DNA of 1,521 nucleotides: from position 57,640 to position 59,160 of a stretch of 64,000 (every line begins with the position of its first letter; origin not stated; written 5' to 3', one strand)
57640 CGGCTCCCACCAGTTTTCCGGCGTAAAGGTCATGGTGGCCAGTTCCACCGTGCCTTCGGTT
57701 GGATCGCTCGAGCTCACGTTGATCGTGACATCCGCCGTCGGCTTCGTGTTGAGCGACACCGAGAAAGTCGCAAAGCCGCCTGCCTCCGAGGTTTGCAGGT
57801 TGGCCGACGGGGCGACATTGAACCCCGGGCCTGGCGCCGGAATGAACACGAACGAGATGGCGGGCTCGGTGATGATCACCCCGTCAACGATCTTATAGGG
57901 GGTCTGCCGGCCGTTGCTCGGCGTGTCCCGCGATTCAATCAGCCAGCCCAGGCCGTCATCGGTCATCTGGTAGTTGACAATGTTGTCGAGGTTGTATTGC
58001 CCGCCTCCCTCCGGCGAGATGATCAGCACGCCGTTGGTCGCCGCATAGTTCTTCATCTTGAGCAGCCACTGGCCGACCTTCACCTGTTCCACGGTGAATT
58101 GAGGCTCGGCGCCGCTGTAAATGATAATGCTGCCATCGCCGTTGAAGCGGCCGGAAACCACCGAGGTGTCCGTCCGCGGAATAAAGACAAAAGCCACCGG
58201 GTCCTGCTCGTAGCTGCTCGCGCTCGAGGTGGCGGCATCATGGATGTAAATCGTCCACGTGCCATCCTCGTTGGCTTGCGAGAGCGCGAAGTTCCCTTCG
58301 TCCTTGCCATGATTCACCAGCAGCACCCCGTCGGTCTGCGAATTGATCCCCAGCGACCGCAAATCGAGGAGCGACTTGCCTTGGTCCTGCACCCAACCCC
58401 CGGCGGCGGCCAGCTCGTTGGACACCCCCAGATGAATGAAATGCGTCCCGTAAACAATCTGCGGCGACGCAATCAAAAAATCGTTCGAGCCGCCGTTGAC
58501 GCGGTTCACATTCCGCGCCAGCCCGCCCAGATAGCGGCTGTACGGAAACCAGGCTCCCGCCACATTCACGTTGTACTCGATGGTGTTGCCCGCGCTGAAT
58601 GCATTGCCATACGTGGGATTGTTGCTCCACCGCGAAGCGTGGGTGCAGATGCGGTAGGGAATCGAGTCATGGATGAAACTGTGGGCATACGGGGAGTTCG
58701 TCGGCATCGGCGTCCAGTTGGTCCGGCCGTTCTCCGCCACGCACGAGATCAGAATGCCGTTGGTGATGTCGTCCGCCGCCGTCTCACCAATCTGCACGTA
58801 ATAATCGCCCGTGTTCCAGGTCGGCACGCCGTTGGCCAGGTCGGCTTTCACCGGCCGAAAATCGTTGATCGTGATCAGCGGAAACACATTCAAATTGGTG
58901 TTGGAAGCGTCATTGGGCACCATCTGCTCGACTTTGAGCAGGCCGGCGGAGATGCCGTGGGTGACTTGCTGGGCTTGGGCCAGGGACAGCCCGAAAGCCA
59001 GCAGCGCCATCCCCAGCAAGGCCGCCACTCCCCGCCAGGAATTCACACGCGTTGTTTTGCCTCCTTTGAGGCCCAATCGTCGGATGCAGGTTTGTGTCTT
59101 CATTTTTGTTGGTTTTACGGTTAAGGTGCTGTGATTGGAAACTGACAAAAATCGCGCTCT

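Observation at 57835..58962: Unassigned ~340-375-aa N-terminal module shared by the two giants, with three-fold internal repetition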

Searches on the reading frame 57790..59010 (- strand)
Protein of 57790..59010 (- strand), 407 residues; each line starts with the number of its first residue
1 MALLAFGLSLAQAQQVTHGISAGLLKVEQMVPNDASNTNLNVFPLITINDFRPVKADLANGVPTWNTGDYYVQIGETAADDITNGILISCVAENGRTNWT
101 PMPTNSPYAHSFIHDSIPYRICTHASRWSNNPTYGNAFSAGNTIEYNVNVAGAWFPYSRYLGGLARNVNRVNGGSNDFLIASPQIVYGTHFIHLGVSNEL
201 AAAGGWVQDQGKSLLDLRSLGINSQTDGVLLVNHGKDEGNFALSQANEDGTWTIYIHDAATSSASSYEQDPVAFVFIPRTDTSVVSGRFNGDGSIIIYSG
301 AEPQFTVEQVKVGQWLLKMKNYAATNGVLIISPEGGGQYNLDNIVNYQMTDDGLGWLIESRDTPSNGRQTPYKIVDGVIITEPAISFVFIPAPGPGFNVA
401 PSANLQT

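Call 6: search_solved_structures(query=window:57835-58962:-, max_evalue=10, show_alignments=2)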
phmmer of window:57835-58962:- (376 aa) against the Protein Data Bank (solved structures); distinct sequences matched with E-value up to 10: 0.

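Call 7: find_homologous_proteins(query=window:57835-58962:-, max_evalue=0.001)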
Query window:57835-58962:- (376 aa): 38 proteins with E <= 0.001 among 2964 candidates.
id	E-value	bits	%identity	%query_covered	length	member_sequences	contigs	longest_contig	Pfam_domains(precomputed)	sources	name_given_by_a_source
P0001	1.2e-92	329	51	100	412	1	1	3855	-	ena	-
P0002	7.4e-89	316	52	100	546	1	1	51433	-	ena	-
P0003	6.8e-80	287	50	86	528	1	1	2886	-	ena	-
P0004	2.2e-79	285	50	87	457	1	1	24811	-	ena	-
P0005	6.4e-78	280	48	92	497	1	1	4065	-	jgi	jgi:hypothetical protein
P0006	3.8e-76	274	46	99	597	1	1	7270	PF07679.23,PF13927.13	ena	-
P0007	4.0e-75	271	49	87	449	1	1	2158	-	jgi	-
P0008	7.7e-75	270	46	99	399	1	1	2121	-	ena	-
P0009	1.1e-72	263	41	100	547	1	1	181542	-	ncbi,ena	-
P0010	1.2e-71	260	43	100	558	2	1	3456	-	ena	-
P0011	2.3e-67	246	43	100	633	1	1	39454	-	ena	-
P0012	1.9e-66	243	42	100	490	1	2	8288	-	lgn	-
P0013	4.5e-66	241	44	99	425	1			-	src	-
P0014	4.9e-64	235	43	100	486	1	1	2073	-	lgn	-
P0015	3.9e-63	232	43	87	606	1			-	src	-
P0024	9.2e-47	178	39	93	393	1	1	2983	-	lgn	-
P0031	4.0e-28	116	33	86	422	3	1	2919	-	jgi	-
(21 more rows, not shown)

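Call 19: find_encoding_contigs(protein=P0002, flank=10000, max_places=3)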
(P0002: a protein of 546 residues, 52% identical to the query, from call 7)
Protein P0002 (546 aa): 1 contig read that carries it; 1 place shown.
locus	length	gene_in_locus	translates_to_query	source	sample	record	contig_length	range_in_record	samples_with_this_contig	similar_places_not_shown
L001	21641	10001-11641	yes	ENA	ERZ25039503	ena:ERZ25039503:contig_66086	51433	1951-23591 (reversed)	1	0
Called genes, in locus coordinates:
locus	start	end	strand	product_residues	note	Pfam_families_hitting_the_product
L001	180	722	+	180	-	-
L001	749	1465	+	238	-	-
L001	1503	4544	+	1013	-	PF13927:Ig_3, PF25390:WD40_RLD, PF13540:RCC1_2, PF25390:WD40_RLD, PF13540:RCC1_2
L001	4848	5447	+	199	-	PF07963:N_methyl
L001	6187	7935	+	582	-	-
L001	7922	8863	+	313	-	-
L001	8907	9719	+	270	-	-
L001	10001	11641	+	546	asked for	-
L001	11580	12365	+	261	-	-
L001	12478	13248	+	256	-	PF17892:Cadherin_5 (weak), PF17963:Big_9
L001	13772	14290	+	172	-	PF14559:TPR_19 (faint), PF09976:TPR_21 (faint)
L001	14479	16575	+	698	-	-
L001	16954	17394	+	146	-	-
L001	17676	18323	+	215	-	PF04198:Sugar-bind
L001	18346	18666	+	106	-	PF04198:Sugar-bind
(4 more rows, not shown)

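Call 20: find_encoding_contigs(protein=P0009, flank=10000, max_places=3)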
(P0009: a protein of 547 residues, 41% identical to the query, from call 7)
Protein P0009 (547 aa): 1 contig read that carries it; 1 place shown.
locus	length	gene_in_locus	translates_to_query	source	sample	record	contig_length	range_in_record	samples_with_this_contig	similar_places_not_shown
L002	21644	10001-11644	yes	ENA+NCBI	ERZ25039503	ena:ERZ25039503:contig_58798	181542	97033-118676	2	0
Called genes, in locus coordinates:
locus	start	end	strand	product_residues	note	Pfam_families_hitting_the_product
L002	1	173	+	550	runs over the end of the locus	PF01609:DDE_Tnp_1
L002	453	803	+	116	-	-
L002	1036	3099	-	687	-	PF13603:tRNA-synt_1_2, PF00133:tRNA-synt_1, PF08264:Anticodon_1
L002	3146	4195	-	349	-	PF00133:tRNA-synt_1, PF09334:tRNA-synt_1g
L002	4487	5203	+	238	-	PF01725:Ham1p_like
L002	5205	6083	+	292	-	PF00149:Metallophos, PF12850:Metallophos_2 (faint)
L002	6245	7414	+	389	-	PF00160:Pro_isomerase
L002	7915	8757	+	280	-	PF01208:URO-D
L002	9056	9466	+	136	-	PF07963:N_methyl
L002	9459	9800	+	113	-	-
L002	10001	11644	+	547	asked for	-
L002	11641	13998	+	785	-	-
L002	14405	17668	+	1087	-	PF17892:Cadherin_5 (weak), PF17963:Big_9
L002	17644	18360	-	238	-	-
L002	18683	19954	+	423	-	-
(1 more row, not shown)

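Call 21: predict_structure(alignment_id=A1)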
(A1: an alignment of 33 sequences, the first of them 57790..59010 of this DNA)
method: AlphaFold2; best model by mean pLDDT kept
length: 407 residues; sequences in the alignment: 33
mean_pLDDT: 85.3   pTM: 0.88
mean pLDDT of the five models: 85.3, 84.8, 84.0, 83.5, 83.4
residues with pLDDT >= 90: 240; 70-90: 89; 50-70: 58; < 50: 20
segments of 3 or more residues with pLDDT < 50: 135-137, 139-141, 398-407
pLDDT, mean of each block of 10 residues (from residue 1): 52 74 93 73 92 73 76 79 93 85 76 91 80 50 80 97 93 87 97 71 61 96 98 92 96 92 82 98 98 98 98 98 96 90 95 97 90 94 97 65 41
secondary structure, 60 per line:
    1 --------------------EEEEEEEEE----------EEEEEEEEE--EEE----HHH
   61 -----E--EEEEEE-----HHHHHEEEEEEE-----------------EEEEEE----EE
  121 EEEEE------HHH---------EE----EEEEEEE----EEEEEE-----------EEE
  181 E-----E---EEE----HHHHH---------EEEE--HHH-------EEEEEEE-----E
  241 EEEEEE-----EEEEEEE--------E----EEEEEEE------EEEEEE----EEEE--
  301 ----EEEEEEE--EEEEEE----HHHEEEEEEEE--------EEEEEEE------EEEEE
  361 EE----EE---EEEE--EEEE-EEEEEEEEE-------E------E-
elements in order: E21-29 E40-48 E51-53 E69-74 H80-84 E85-91 E109-114 E119-125 E150-156 E161-166 E178-181 E191-193 H198-202 E212-215 E228-234 E240-246 E252-258 E272-278 E285-290 E295-298 E305-311 E314-319 E327-334 E343-349 E356-362 E372-375 E378-381 E383-391
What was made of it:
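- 57832..58965 (-): Module copy in ORF A (aa 62-439): a ~340-375-aa all-beta, triplicated domain. AF2 pLDDT 85.3, pTM 0.88 (call 21).
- On TNF/C1q-like jelly-roll (pseudo)trimer: Only pTM 0.88 and the secondary-structure string are available (call 21).
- Checked: In the AF2 model each unit shows the same strand order: a x[YW]xVxI strand, a GVLLxx strand, two further strands, then an [AF][WV]F[IP][PY] strand (call 21).
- Structure: pLDDT 85.3, pTM 0.88, all-beta, about 8 strands per unit (call 21).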

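Call 23: fold_search(model_id=the predicted structure, library=pdb)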
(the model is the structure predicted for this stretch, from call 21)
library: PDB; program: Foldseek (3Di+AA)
matches with E <= 10: 618; with E <= 0.001: 0
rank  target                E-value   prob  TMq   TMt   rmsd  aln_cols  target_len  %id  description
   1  4zch_A                3.5e-02  0.18  0.26  0.25  15.6       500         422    8  Single-chain human APRIL-BAFF-BAFF Heterotrimer (released 2015-05-13)
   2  7jrd_A                5.6e-02  0.03  0.09  0.08  24.7       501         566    7  The crystal structure of lactoferrin binding protein B (LbpB) from Neisseria meningitidis in complex with human lactof (released 2021-10-13)
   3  4tlv_D                2.2e-01  0.02  0.09  0.07  21.3       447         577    7  CARDS TOXIN, NICKED (released 2015-04-08)
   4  3rsj_A                2.2e-01  0.01  0.08  0.08  24.1       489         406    8  Structure of HCRF in complex with Ganglioside GD1a (released 2011-08-17)
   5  5fhx_H                2.3e-01  0.02  0.08  0.09  23.8       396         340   11  CRYSTAL STRUCTURE OF CODV IN COMPLEX WITH IL4 AT 2.55 Ang. RESOLUTION. (released 2016-03-30)
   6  9njy_A                3.2e-01  0.06  0.11  0.14  20.1       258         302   12  Terminal two domains of ClfA002 with bound Fab of AZD7745 (released 2025-07-30)
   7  2j3s_B                3.8e-01  0.08  0.13  0.21  18.6       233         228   13  Crystal structure of the human filamin A Ig domains 19 to 21 (released 2007-10-16)
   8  9ect_B                4.0e-01  0.04  0.11  0.17  14.4       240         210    7  Crystal Structure of the Gemella haemolysans Immunoglobulin A1 Protease Trypsin-Like Domain (released 2025-03-12)
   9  1n67                  5.2e-01  0.03  0.12  0.14  19.0       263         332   10  Clumping Factor A from Staphylococcus aureus (released 2003-03-04)
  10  8qft                  5.5e-01  0.02  0.12  0.05  20.9       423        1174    9  X-ray structure of non-toxic non-hemagglutinin (NTNH) protein from botulinum neurotoxin serotype X (released 2024-08-14)
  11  9lc0_N                5.5e-01  0.02  0.10  0.05  21.6       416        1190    8  tail complex of mature phage N4 (released 2025-04-16)
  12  7e8f_A                5.8e-01  0.01  0.08  0.11  21.2       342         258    8  SARS-CoV-2 NTD in complex with N9 Fab (released 2021-06-09)
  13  8b6l_O                6.1e-01  0.01  0.10  0.07  23.1       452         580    6  Subtomogram average of the human Sec61-TRAP-OSTA-translocon (released 2022-12-07)
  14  4b60_B                6.4e-01  0.01  0.08  0.10  20.5       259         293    9  Structure of rFnBPA(189-505) in complex with fibrinogen gamma chain C- terminal peptide (released 2013-10-09)
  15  4kkt_D                7.1e-01  0.02  0.10  0.14  23.1       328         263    8  Crystal Structure of BesA (P21 form) (released 2013-07-10)
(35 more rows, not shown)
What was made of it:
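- On TNF/C1q-like jelly-roll (pseudo)trimer: Whole module against 4zch_A: E 0.035, prob 0.18, TM 0.26 (call 23).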

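Call 24: search_protein_representatives(alignment_id=A1)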
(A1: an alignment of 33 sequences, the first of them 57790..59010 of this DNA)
Query: 33 sequences, 486 profile positions. Proteins with E-value up to 0.001 (for the whole library): 2396; up to 1e-10: 1298; up to 1e-30: 461. The best 150 are listed.
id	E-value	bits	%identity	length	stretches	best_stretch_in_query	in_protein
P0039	0.0e+00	1323.0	-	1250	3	23-471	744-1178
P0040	0.0e+00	1174.4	-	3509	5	24-370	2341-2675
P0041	0.0e+00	1130.7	-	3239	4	25-365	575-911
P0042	2.5e-277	936.5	-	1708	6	26-367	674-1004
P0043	1.9e-273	923.8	-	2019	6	27-470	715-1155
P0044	2.6e-254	860.7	-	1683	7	96-366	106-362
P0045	2.7e-230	781.4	-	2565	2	29-365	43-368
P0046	1.2e-220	749.7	-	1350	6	12-366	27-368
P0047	1.9e-206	702.8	-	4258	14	21-469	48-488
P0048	5.1e-197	671.7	-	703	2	24-364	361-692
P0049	5.0e-187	638.7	-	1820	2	31-364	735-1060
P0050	5.8e-184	628.6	-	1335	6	14-368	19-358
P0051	3.1e-181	619.6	-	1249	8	61-368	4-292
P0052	7.3e-181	618.4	-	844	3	7-476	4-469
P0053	5.5e-177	605.6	-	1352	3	17-475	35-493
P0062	2.1e-165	567.4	-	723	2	24-364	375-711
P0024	1.5e-132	459.1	-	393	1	9-365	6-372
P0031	8.0e-111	387.4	-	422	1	8-379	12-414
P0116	2.8e-98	346.0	-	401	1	13-375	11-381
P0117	2.8e-98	346.0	-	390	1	16-367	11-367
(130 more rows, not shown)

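Call 27: search_protein_families(library=pfam, proteins=[P0116, P0117, P0048, P0062, P0039, P0052, P0045], max_evalue=0.1)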
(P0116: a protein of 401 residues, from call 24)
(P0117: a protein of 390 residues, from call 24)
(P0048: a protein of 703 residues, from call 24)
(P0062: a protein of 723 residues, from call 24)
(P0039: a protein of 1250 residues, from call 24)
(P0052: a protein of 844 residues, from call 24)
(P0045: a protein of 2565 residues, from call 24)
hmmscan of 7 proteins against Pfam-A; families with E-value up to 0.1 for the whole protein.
P0116 (401 aa): 1 family
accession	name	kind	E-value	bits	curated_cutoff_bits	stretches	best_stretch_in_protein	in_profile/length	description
PF07589.16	PEP-CTERM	-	0.00018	21.9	20.7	1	372-395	1-22/24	PEP-CTERM motif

P0117 (390 aa): 1 family
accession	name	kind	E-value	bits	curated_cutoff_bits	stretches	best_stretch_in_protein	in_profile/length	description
PF07589.16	PEP-CTERM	-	0.0059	17.1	20.7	1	361-385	1-24/24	PEP-CTERM motif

P0048 (703 aa): 0 families

P0062 (723 aa): 0 families

P0039 (1250 aa): 4 families
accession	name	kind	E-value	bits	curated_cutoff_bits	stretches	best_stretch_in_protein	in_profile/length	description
PF16341.10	DUF4971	-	4.7e-05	23.6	31.3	0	1100-1166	64-126/141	Domain of unknown function (DUF4971)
PF06586.17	TraK_N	-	0.01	16.6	24.8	0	1078-1120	54-94/100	TraK N-terminal domain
PF02922.24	CBM_48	-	0.013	16.3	22.4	0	470-523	11-64/83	Carbohydrate-binding module 48 (Isoamylase N-terminal domain)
PF24146.1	K1-lyase_C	-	0.027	15.4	27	0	300-347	13-58/70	K1 capsule-specific polysaccharide lyase, C-terminal domain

P0052 (844 aa): 1 family
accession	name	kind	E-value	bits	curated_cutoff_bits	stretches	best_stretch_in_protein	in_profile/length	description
PF01835.25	MG2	-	0.028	15.2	32.8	0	213-243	61-91/96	MG2 domain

P0045 (2565 aa): 3 families
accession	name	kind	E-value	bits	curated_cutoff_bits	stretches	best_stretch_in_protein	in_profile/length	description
PF00353.25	HemolysinCabind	-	8.9e-21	73.9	23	4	2425-2459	2-36/36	RTX calcium-binding nonapeptide repeat (4 copies)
PF12951.13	PATR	-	1.3e-13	51.2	27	3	1288-1317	1-30/30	Passenger-associated-transport-repeat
PF07595.18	Planc_extracel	-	0.00034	20.6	25.5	1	23-39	1-17/20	Planctomycete extracellular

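Call 31: search_solved_structures(query=A1, max_evalue=10, show_alignments=2)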
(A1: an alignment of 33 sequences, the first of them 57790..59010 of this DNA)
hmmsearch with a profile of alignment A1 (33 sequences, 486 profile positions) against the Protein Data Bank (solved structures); distinct sequences matched with E-value up to 10: 0.
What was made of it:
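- On Any protein with a solved structure (by sequence): There were 0 matches at E<=10 with the single sequence and with the 33-sequence profile (calls 6, 31).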

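Call 34: fold_search(model_id=the predicted structure, library=viral)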
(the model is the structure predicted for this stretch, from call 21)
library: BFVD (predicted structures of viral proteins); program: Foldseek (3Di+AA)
matches with E <= 10: 477; with E <= 0.001: 1
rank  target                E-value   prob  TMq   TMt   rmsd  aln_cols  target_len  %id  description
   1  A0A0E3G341            5.1e-04  0.99  0.31  0.18  24.5       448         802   10  Tail fiber [Synechococcus phage ACG-2014f]
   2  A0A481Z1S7            1.0e-03  1.00  0.21  0.43   2.7       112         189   16  Uncharacterized protein [Mimivirus LCMiAC01]
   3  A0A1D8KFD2            1.1e-03  0.66  0.18  0.10  26.2       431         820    9  Uncharacterized protein [Synechococcus phage S-CAM1]
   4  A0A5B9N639            2.4e-03  1.00  0.18  0.12   4.3       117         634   16  (no name in the UniProt tables at hand)
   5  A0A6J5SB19            3.8e-03  0.28  0.17  0.11  31.6       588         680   11  Uncharacterized protein [uncultured Caudovirales phage]
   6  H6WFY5                4.7e-03  0.38  0.19  0.11  26.0       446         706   10  Virion structural protein and packaging [Cyanophage S-TIM5]
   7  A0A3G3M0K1            5.0e-03  0.77  0.16  0.15  20.1       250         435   12  Minor tail protein [Arthrobacter phage Mendel]
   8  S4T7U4                5.9e-03  0.41  0.16  0.15  23.9       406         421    5  (no name in the UniProt tables at hand)
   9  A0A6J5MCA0            8.5e-03  0.35  0.17  0.09  34.3       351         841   12  Uncharacterized protein [uncultured Caudovirales phage]
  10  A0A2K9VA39            9.0e-03  0.41  0.17  0.13  28.6       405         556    6  Tail fiber protein [Escherichia phage PMBT57]
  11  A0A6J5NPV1            9.0e-03  0.41  0.16  0.08  25.0       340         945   10  Collagen triple helix repeat [uncultured Caudovirales phage]
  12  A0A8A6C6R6            1.1e-02  0.14  0.14  0.15  18.0       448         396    9  (no name in the UniProt tables at hand)
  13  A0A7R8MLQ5            1.4e-02  0.12  0.16  0.10  46.5       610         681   11  Phage tail protein C-terminal domain-containing protein [Klebsiella phage vB_KppS-Storm]
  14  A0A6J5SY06            1.5e-02  0.11  0.14  0.06  25.8       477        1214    8  Fibronectin type III [uncultured Caudovirales phage]
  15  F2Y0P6                1.6e-02  0.99  0.19  0.14   6.7       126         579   13  (no name in the UniProt tables at hand)
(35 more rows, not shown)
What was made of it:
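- Closest known: Distal beta-sandwich domains of phage tail fibres and tail proteins. Same: Single-unit matches of ~106-126 columns have Foldseek probability 0.97-1.0 and rmsd 2.7-5 A. One whole-module match has E 5e-4, prob 0.99 (call 34).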

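Call 42: search_protein_families(library=phrogs, proteins=[window:57790-59010:-], max_evalue=1)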
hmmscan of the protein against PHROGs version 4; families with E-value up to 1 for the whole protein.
window:57790-59010:- (407 aa): 0 families

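Call 44: find_related_loci(query=A3, collection=genome_contigs, flank=6000)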
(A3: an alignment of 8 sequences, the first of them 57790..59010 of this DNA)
Query A3 (407 aa) in genome_contigs; peptide patterns used: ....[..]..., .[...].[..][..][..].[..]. (x = any residue, [..] = any of these).
267 stretches matched a pattern; 106 encode a relative of the query (tblastn E <= 1e-3); the best 80 are kept; 73 distinct loci.
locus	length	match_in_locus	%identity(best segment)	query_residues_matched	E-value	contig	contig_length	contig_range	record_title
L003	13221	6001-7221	96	1-407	0e+0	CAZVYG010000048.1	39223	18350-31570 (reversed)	MAG TPA_asm: uncultured Verrucomicrobiota bacterium isolate binchicken_co107_410 genome assembly, contig: NODE_2577_leng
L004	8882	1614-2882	51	10-407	6e-128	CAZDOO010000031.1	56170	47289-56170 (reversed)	MAG TPA_asm: uncultured Verrucomicrobiota bacterium isolate SRP220891_co1_482 genome assembly, contig: NODE_1032_length_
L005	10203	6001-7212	53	1-407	2e-125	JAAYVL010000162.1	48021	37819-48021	MAG: Verrucomicrobia bacterium isolate AS27yjCOA_55 12885_AS27, whole genome shotgun sequence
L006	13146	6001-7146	54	18-407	1e-118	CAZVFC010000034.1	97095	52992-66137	MAG TPA_asm: uncultured Verrucomicrobiota bacterium isolate binchicken_co66_227 genome assembly, contig: NODE_415_length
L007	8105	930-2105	52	1-407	8e-115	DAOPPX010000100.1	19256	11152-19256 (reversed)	MAG TPA_asm: Verrucomicrobiota bacterium isolate AMR_MDS_1537 NODE_3471_length_19256_cov_42.440185, whole genome shotgun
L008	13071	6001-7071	50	1-395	3e-105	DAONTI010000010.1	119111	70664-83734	MAG TPA_asm: Verrucomicrobiota bacterium isolate AMR_MDS_4256 NODE_104_length_119111_cov_25.228649, whole genome shotgun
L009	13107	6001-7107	48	2-407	7e-105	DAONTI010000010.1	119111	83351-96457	MAG TPA_asm: Verrucomicrobiota bacterium isolate AMR_MDS_4256 NODE_104_length_119111_cov_25.228649, whole genome shotgun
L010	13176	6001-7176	45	1-407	5e-101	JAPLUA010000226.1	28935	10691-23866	MAG: Verrucomicrobia bacterium isolate LacPavin_0818_WC55_MAG_63_9 LacPavin_0818_WC55_scaffold_61925, whole genome shotg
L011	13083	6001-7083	47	8-407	4e-95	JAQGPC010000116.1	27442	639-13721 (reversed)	MAG: Pedosphaera sp. isolate RYN_629 scaffold_46985, whole genome shotgun sequence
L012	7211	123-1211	47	2-407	8e-95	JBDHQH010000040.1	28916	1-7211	MAG: Verrucomicrobiota bacterium isolate AS-MESO-3CA.215 NODE_6748_length_28916_cov_10.747460, whole genome shotgun sequ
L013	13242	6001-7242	43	3-407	2e-95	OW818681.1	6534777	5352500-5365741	metagenome genome assembly, chromosome: 1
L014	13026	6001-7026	46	14-397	1e-94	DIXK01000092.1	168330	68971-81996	MAG TPA_asm: Verrucomicrobia subdivision 3 bacterium UBA6082 UBA6082_contig_2867, whole genome shotgun sequence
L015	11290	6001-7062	47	15-406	2e-93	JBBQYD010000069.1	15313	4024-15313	MAG: Verrucomicrobiota bacterium isolate Co_metawrap_2147 Cmw_2147_k141_10873396_length_15313_cov_8.0000, whole genome s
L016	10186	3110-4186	49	13-407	3e-106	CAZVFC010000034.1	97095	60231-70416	MAG TPA_asm: uncultured Verrucomicrobiota bacterium isolate binchicken_co66_227 genome assembly, contig: NODE_415_length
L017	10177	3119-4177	47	10-407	1e-97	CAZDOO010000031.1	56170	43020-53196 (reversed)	MAG TPA_asm: uncultured Verrucomicrobiota bacterium isolate SRP220891_co1_482 genome assembly, contig: NODE_1032_length_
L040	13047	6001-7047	42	12-407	2e-76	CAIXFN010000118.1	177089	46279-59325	MAG: uncultured Pedosphaera sp. isolate Umea2p3_bin-0208 genome assembly, contig: bin-0208:118/118, whole genome shotgun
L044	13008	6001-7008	40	18-404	3e-75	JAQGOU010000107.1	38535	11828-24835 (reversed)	MAG: Verrucomicrobiales bacterium isolate RYN_621 scaffold_3351513, whole genome shotgun sequence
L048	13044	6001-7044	40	18-407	5e-73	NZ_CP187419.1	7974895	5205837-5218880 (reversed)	Anatilimnocola sp. NA78 chromosome, complete genome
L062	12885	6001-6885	40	66-390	3e-56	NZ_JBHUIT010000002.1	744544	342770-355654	Luteolibacter algae strain KCTC 22040 platanus_K_25_97_2, whole genome shotgun sequence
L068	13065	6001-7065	35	1-391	2e-52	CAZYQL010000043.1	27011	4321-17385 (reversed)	MAG TPA_asm: uncultured Phycisphaeraceae bacterium isolate SRP128246_co1_458 genome assembly, contig: NODE_3191_length_2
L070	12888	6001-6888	37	66-392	2e-51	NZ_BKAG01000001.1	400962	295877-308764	Brevifollis gellanilyticus strain NBRC 108608 sequence001, whole genome shotgun sequence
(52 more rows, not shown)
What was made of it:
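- The family is large and confined to PVC phyla: 2396 profile hits, 461 at E<=1e-30 (call 24), and 106 genomic relatives in Verrucomicrobiota and Planctomycetota (call 44).
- Tried and rejected: It worked with 8 closer sequences (call 44).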
